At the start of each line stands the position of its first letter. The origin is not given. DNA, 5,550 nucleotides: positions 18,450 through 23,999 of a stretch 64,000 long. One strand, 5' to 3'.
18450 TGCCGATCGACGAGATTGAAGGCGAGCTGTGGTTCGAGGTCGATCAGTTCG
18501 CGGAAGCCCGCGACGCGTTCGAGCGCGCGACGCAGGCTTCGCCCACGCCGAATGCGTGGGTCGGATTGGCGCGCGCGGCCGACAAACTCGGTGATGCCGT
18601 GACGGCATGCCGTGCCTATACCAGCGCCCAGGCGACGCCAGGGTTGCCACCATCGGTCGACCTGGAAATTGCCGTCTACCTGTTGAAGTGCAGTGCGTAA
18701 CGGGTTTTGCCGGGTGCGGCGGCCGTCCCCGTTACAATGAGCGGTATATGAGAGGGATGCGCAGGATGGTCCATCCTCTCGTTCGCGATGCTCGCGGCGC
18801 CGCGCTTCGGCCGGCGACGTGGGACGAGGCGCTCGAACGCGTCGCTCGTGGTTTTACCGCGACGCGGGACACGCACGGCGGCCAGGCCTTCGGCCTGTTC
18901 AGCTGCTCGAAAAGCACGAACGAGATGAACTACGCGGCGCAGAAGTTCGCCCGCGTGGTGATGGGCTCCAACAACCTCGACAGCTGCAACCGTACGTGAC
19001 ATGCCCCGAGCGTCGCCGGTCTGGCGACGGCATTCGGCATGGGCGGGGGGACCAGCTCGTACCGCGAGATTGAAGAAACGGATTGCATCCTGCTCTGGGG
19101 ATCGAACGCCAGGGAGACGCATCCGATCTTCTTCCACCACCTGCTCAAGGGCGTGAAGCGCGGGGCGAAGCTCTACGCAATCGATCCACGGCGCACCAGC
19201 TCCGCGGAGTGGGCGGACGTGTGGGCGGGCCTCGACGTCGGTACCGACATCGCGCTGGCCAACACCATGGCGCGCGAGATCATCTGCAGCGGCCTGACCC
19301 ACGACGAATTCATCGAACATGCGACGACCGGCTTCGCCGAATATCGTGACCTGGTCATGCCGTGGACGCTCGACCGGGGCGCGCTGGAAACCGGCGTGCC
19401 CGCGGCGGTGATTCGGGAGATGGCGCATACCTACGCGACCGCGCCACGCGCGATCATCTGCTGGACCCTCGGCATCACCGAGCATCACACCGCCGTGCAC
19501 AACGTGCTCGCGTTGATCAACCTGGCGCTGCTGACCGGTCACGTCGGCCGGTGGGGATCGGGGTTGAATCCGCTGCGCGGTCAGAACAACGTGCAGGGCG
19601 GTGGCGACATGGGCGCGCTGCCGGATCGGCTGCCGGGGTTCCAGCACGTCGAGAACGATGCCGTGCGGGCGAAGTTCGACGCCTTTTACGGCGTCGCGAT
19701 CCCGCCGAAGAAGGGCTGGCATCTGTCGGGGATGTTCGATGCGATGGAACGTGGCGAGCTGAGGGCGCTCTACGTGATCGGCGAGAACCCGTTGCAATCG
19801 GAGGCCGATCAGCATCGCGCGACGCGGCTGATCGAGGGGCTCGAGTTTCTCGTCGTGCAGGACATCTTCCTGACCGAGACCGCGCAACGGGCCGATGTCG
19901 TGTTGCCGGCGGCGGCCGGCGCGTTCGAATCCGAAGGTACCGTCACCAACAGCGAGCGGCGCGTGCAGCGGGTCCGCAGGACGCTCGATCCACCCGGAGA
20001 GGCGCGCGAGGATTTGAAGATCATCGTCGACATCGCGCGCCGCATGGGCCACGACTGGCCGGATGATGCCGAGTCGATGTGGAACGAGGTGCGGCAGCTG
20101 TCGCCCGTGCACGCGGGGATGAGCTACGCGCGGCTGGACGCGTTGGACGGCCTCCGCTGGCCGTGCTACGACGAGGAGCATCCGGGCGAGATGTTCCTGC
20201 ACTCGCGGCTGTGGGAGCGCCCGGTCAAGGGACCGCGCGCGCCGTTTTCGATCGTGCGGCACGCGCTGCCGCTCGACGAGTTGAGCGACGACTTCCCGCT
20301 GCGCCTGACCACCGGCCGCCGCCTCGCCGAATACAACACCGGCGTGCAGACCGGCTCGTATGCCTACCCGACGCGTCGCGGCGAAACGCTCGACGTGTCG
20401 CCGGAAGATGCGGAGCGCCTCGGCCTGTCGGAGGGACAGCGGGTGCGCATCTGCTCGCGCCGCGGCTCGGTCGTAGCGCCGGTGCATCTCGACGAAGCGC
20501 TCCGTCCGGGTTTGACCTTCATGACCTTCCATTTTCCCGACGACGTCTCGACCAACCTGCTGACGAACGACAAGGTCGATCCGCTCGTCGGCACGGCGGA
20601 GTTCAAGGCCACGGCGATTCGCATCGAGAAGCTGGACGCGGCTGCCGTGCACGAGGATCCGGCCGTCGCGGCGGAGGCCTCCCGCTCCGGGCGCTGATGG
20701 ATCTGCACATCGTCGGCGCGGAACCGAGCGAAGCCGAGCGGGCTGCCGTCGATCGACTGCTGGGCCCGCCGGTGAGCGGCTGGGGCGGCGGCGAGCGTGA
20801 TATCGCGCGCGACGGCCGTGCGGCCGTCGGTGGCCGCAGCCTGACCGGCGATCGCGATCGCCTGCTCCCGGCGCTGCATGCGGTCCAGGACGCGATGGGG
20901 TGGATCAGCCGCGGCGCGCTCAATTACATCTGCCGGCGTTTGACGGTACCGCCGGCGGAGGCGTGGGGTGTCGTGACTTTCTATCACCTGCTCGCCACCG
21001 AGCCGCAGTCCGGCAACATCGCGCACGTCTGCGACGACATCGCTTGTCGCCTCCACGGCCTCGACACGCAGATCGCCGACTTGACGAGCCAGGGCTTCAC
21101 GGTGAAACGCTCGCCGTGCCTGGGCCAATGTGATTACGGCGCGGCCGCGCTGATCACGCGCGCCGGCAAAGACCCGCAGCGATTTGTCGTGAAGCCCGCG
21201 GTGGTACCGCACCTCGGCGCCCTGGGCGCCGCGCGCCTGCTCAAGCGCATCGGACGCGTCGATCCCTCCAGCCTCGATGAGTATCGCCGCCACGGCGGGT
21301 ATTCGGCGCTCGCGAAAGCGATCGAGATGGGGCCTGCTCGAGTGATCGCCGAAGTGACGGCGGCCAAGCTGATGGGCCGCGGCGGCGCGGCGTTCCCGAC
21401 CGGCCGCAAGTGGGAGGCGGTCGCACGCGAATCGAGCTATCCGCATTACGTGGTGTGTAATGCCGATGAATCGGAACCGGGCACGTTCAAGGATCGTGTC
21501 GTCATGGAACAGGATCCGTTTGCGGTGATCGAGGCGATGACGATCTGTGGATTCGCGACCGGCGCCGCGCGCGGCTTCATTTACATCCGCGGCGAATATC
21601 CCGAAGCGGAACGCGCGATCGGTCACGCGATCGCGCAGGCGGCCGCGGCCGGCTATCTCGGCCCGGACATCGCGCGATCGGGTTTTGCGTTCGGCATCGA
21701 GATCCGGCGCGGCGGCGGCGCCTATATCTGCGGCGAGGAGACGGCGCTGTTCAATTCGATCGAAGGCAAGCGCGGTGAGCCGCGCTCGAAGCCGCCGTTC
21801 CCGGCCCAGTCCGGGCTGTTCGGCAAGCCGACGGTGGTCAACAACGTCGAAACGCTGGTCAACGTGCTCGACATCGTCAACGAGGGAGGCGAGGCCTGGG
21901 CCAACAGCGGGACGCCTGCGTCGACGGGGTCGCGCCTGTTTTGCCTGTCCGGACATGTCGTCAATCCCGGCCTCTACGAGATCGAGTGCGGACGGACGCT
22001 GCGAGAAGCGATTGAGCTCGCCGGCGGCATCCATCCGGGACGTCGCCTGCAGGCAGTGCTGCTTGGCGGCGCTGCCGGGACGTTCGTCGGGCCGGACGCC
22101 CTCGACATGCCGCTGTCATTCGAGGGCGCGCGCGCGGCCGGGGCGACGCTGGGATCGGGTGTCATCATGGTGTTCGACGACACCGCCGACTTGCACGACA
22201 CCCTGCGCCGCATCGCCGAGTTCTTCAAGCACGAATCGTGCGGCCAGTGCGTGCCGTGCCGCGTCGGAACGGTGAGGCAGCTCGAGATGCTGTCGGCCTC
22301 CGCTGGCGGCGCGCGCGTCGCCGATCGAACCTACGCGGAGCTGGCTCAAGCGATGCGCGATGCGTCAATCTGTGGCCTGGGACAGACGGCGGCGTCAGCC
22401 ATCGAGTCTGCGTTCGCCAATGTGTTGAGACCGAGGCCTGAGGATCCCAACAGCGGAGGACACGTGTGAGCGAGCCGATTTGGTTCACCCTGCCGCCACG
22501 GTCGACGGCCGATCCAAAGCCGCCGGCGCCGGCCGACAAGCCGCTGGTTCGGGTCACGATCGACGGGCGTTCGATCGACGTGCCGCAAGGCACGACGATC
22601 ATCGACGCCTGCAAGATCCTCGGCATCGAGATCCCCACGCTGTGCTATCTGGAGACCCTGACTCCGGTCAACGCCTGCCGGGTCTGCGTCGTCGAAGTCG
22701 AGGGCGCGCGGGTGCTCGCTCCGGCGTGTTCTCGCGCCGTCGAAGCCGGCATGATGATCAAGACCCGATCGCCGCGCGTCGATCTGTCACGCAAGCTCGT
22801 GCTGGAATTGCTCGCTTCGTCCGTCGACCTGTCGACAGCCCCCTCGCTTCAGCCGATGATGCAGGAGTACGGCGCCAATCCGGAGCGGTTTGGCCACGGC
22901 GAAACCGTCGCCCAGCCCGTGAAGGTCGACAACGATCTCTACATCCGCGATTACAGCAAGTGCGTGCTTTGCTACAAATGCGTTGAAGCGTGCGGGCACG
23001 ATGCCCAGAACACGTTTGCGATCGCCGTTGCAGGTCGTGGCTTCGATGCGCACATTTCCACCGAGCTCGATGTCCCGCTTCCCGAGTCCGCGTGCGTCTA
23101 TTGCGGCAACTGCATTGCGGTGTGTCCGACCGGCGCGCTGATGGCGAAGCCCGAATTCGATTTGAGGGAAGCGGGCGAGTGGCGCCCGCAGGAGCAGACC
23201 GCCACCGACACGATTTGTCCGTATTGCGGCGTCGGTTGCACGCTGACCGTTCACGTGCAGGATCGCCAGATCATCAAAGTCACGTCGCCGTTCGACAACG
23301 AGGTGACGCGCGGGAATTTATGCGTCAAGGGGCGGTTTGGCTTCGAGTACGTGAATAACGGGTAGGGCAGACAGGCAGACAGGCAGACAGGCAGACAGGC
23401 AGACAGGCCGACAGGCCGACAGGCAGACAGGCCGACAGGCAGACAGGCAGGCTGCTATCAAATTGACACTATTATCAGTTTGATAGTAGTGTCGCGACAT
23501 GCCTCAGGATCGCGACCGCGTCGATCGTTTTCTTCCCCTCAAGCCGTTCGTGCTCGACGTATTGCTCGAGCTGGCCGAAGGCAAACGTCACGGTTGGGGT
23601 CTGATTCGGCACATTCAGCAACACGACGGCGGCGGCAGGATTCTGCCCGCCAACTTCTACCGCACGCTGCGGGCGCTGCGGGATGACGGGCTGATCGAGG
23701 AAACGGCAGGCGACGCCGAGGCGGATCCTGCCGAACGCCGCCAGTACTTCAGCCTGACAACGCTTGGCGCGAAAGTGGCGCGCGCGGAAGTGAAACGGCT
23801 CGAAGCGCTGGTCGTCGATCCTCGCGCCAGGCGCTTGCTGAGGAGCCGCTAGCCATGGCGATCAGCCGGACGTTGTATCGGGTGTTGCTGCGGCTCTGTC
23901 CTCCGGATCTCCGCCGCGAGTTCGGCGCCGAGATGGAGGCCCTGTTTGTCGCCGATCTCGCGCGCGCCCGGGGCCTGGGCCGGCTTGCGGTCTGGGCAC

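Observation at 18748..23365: Formate dehydrogenase alpha chain is split, and its halves are encoded in permuted order around a NuoE-NuoF fusion gene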

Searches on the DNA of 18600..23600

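Call 10: search_rna_families(source=window, start=18600, end=23600, threshold=evalue, max_evalue=10, show_alignments=3)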
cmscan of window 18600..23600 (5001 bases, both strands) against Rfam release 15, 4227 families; matches with E-value up to 10: 3.
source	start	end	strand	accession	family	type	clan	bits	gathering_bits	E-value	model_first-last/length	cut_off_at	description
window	23383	23464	-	RF03771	mir-341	Gene; miRNA;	-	20.6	90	0.9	1-96/96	no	mir-341 microRNA precursor family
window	18994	19052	+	RF01989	SECIS_3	Cis-reg;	-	19.6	63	1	1-59/59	no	Selenocysteine insertion sequence 3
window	19510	19647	-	RF01754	radC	Cis-reg;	-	19.3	40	1.5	1-149/149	no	radC RNA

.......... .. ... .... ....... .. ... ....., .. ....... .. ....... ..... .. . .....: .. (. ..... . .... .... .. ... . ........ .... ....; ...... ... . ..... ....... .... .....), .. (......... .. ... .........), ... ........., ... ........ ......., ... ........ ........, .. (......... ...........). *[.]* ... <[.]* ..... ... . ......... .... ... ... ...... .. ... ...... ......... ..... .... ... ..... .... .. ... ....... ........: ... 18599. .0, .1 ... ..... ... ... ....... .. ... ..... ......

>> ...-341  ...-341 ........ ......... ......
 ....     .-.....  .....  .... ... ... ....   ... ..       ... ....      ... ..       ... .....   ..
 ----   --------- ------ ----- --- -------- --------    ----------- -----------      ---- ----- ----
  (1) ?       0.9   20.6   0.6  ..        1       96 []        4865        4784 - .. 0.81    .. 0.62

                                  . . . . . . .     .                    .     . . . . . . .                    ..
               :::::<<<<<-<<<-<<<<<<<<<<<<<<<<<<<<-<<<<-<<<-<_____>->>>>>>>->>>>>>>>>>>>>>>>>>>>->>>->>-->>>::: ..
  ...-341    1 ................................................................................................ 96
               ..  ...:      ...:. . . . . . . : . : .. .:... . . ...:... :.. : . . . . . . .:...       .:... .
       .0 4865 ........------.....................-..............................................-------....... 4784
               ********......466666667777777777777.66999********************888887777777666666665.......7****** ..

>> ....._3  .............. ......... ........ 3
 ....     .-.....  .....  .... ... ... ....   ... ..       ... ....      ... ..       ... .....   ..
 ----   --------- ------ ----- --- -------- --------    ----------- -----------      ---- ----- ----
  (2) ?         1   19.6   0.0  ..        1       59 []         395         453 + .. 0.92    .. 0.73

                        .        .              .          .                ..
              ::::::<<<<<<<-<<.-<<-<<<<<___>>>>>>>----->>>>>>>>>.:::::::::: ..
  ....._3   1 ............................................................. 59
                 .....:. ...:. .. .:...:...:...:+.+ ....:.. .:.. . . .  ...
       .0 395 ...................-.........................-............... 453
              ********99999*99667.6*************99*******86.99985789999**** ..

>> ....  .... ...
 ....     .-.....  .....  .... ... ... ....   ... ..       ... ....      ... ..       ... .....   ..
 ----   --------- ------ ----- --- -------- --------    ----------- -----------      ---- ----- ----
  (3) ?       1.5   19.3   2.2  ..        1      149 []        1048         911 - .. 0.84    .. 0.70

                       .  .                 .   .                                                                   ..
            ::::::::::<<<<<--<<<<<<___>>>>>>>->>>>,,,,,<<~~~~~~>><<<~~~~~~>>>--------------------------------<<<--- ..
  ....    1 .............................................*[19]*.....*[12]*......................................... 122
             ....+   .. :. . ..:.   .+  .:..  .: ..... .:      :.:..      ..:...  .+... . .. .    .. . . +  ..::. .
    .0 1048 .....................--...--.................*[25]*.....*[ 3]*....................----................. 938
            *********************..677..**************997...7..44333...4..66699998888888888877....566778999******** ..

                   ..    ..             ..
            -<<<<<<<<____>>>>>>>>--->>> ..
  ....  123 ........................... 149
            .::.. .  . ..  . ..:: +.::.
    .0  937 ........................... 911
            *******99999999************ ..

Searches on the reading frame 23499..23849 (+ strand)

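Call 8: search_protein_families(library=pfam, proteins=[window:23499-23849:+], max_evalue=0.01)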
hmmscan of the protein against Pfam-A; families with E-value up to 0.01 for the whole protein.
window:23499-23849:+ (117 aa): 1 family
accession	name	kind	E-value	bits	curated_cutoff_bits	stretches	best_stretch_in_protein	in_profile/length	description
PF03551.20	PadR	-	7.5e-10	39.1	27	1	22-94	2-73/75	Transcriptional regulator PadR-like family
